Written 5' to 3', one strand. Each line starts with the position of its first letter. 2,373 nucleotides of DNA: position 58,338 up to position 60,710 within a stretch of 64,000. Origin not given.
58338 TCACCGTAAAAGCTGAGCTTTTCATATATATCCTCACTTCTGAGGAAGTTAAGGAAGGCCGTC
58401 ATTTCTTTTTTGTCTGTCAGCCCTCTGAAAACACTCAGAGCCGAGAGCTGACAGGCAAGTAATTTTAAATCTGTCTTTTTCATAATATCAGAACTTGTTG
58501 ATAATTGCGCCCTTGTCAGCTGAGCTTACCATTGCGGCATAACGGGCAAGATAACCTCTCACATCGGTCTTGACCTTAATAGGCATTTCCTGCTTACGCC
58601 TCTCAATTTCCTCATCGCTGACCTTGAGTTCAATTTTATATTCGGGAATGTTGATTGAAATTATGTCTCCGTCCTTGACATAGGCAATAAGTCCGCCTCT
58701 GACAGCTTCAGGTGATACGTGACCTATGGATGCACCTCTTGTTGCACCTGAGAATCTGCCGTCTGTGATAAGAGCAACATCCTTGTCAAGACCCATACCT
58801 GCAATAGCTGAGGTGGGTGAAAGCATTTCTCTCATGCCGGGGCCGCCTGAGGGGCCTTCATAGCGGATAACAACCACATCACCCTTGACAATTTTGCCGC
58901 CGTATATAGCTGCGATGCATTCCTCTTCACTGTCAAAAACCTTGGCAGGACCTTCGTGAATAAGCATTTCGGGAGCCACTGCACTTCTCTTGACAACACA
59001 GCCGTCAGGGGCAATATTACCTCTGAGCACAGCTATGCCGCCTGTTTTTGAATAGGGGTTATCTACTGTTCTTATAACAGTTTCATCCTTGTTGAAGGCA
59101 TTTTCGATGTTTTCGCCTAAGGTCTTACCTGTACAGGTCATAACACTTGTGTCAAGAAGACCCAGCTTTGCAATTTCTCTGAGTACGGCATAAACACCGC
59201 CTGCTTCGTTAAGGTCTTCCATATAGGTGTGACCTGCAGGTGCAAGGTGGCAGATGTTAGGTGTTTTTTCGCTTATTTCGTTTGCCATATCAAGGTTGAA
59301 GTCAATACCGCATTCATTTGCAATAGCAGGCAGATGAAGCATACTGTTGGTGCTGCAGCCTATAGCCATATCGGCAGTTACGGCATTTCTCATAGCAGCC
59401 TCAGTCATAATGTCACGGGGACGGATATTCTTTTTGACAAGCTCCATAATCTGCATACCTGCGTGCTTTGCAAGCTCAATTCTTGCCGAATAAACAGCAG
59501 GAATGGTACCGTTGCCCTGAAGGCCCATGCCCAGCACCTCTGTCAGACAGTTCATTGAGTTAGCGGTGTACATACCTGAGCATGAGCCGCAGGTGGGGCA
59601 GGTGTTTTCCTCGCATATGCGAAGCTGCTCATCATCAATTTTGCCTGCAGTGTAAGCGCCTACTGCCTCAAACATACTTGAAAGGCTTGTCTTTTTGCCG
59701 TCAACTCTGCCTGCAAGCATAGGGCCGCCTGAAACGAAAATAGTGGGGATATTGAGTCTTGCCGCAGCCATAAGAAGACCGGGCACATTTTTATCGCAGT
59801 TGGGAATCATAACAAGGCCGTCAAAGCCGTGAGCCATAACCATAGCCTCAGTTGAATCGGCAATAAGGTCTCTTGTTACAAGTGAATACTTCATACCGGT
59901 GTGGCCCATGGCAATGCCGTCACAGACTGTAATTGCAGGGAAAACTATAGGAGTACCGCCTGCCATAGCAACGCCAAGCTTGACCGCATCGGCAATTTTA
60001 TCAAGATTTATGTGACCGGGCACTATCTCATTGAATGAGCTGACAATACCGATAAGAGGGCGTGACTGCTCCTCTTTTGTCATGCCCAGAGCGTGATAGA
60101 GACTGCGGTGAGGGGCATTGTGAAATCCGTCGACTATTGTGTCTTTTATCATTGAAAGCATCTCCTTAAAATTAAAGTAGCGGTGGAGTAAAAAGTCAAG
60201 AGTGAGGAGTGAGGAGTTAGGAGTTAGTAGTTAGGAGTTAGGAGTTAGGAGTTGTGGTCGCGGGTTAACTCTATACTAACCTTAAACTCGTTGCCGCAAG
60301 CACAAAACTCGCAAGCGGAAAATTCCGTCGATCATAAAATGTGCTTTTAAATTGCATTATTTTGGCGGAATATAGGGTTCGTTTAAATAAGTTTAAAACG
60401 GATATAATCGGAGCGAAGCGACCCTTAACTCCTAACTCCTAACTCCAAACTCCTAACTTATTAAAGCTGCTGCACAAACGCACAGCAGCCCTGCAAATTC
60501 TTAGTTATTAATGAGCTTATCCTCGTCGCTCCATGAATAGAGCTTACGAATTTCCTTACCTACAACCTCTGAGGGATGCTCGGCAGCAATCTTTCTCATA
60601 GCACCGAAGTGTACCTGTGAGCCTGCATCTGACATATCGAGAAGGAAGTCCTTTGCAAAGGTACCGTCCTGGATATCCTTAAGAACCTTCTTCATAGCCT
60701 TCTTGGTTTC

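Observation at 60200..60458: Variant element with GGAGTTA (Shine-Dalgarno-like) heptamer arrays between ilvC and ilvD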

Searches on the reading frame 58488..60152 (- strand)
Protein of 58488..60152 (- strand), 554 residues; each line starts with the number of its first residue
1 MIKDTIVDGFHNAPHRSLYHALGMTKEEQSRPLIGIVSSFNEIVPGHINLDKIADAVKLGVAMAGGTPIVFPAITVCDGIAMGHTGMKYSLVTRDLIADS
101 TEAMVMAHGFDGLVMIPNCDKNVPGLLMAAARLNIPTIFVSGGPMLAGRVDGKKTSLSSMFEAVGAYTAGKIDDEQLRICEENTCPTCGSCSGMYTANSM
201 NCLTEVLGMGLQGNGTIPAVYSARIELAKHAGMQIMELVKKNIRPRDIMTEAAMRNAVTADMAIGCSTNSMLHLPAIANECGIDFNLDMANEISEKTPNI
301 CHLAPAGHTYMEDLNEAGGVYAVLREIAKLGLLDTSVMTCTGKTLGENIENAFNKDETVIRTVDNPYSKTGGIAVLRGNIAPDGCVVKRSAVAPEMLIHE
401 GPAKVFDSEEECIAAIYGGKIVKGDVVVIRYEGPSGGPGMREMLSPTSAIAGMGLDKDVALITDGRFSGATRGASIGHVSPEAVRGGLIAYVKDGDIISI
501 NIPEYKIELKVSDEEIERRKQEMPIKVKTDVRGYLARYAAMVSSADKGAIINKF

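Call 51: find_encoding_contigs(protein=window:58488-60152:-, flank=2500, max_places=10)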
Protein window:58488-60152:- (554 aa): 6 contigs read that carry it; 4 places shown.
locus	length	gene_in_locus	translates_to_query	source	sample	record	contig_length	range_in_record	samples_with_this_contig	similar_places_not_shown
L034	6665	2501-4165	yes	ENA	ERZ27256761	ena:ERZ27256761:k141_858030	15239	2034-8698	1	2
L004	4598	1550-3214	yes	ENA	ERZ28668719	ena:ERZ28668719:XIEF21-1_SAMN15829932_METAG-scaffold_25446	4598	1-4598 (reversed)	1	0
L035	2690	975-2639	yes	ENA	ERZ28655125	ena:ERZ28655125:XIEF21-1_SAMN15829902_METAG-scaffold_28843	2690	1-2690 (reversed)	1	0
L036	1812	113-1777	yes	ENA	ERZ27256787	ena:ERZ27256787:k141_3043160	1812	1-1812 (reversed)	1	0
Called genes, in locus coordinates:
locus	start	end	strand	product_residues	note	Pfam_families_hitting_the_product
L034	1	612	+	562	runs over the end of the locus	PF02776:TPP_enzyme_N, PF00205:TPP_enzyme_M, PF02775:TPP_enzyme_C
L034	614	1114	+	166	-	PF01842:ACT, PF22629:ACT_AHAS_ss, PF13710:ACT_5, PF10369:ALS_ss_C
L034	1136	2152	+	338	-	PF02826:2-Hacid_dh_C (weak), PF03446:NAD_binding_2 (weak), PF03807:F420_oxidored (weak), PF07991:KARI_N, PF01450:KARI_C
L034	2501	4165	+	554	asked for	PF00920:ILVD_EDD_N, PF24877:ILV_EDD_C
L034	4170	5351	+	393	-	PF05673:DUF815, PF13191:AAA_16 (weak), PF00004:AAA (weak)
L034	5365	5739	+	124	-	PF01042:Ribonuc_L-PSP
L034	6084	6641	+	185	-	PF04542:Sigma70_r2, PF08281:Sigma70_r4_2 (weak)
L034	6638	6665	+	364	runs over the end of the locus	-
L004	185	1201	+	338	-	PF02826:2-Hacid_dh_C (weak), PF03446:NAD_binding_2 (weak), PF03807:F420_oxidored (weak), PF07991:KARI_N, PF01450:KARI_C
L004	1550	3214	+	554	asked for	PF00920:ILVD_EDD_N, PF24877:ILV_EDD_C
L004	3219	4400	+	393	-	PF05673:DUF815, PF13191:AAA_16 (weak), PF00004:AAA (weak)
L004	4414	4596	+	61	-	?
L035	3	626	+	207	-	?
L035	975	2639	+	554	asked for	PF00920:ILVD_EDD_N, PF24877:ILV_EDD_C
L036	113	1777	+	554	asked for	PF00920:ILVD_EDD_N, PF24877:ILV_EDD_C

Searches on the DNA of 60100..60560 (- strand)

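Call 12: search_rna_families(source=window, start=60100, end=60560, threshold=evalue, max_evalue=10)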
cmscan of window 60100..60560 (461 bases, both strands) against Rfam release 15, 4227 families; matches with E-value up to 10: 3.
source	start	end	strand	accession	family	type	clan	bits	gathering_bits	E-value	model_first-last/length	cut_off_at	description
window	60337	60470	+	RF01948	KCNQ1OT1_3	Gene; lncRNA;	-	18.9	60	2.2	1-116/116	no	KCNQ1 overlapping transcript 1 conserved region 3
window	60376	60480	+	RF00142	snoZ118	Gene; snRNA; snoRNA; CD-box;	-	17.3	48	2.6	1-108/108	no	Small nucleolar RNA Z118/Z121/Z120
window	60159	60227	-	RF02174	SMAD5-AS1_2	Gene; lncRNA;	-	9.3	50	6.3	1-129/129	no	SMAD5 antisense RNA 1 conserved region 2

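Call 79: search_dna_similar(query=window:60180-60480:-, collection=plasmids, mode=distant, max_evalue=0.001)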
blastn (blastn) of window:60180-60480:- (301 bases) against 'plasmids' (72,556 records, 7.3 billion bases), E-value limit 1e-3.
Records with a match: 5; places in all: 19; records where one place covers at least 80% of the query: 0.
Best place of each record, by identity: 95-99% 1; 90-95% 2; 80-90% 2.
By first word of the organism name: Phaeobacter 2; Nostoc 1; Kovacikia 1; Sulfurovum 1.
By predicted mobility (MOB-suite, as given by PLSDB): conjugative 3; non-mobilizable 2.
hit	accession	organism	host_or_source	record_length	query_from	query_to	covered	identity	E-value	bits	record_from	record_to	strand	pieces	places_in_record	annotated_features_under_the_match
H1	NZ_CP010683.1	Phaeobacter piscinae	cell culture,rotifer aquaculture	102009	17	60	15%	88.6%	1e-4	55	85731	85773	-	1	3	none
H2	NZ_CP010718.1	Phaeobacter piscinae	cell culture,fish larvae aquaculture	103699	17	60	15%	88.6%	1e-4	55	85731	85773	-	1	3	none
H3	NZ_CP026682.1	Nostoc sp. 'Peltigera membranacea cyanobiont' N6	Lichen thallus,Peltigera membranacea ...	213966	23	60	13%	92.1%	4e-5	56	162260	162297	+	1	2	hypothetical protein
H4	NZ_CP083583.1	Kovacikia minuta CCNUW1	cell culture,fresh water lake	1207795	23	58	12%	94.4%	1e-5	57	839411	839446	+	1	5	record has no annotation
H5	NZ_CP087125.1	Sulfurovum mangrovi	Mangrove sediment,mangrove sediment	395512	23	55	11%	97.0%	4e-5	56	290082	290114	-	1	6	none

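Call 80: get_annotated_region(hit=H5, flank=1200)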
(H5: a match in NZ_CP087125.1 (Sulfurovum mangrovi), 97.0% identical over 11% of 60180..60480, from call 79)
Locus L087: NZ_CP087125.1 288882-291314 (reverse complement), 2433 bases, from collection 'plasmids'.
description: Sulfurovum mangrovi strain ST1-3 plasmid unnamed
organism: Sulfurovum mangrovi (NCBI taxid 2893889)
taxonomy: Bacteria; Campylobacterota; Epsilonproteobacteria; Campylobacterales; Sulfurovaceae; Sulfurovum; Sulfurovum mangrovi
host: -; source: Mangrove sediment,mangrove sediment; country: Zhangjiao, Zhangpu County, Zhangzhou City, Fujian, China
typing (MOB-suite, as given by PLSDB): non-mobilizable
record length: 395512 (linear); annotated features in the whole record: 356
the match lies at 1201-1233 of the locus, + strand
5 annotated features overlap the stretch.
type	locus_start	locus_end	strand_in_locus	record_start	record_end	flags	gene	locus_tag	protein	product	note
CDS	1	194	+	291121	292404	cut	-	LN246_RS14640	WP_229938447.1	ribonuclease R family protein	-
CDS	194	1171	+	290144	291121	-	-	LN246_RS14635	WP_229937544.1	DNA polymerase III subunit delta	GO:0006260 - DNA replication [Evidence IEA]; GO:0006261 - DNA-templated DNA replication [Evidence IEA]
CDS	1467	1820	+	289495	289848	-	rpsF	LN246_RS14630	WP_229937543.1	30S ribosomal protein S6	GO:0006412 - translation [Evidence IEA]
CDS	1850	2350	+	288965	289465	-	-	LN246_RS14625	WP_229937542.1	single-stranded DNA-binding protein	GO:0006260 - DNA replication [Evidence IEA]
CDS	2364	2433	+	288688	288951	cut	rpsR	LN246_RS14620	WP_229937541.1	30S ribosomal protein S18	GO:0006412 - translation [Evidence IEA]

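Call 81: get_annotated_region(hit=H3, flank=1200)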
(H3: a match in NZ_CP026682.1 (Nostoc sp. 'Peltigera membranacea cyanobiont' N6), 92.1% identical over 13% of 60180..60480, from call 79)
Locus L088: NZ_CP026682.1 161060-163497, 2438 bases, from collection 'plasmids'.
description: Nostoc sp. 'Peltigera membranacea cyanobiont' N6 plasmid pNPM1, complete sequence
organism: Nostoc sp. 'Peltigera membranacea cyanobiont' N6 (NCBI taxid 1261031)
taxonomy: Bacteria; Cyanobacteriota; Cyanophyceae; Nostocales; Nostocaceae; Nostoc; Nostoc sp. 'Peltigera membranacea cyanobiont' N6
host: -; source: Lichen thallus,Peltigera membranacea thallus; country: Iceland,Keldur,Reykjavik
typing (MOB-suite, as given by PLSDB): conjugative; relaxase MOBF; mating-pair formation MPF_T
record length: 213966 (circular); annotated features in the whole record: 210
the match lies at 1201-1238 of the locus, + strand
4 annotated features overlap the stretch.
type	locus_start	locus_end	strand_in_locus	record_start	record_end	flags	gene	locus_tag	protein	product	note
CDS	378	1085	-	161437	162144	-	-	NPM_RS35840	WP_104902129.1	CRISPR-associated protein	-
CDS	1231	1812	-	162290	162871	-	-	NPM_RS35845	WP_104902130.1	hypothetical protein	-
CDS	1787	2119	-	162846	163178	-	-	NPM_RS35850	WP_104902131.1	hypothetical protein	-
CDS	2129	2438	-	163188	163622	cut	-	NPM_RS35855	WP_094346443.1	hypothetical protein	-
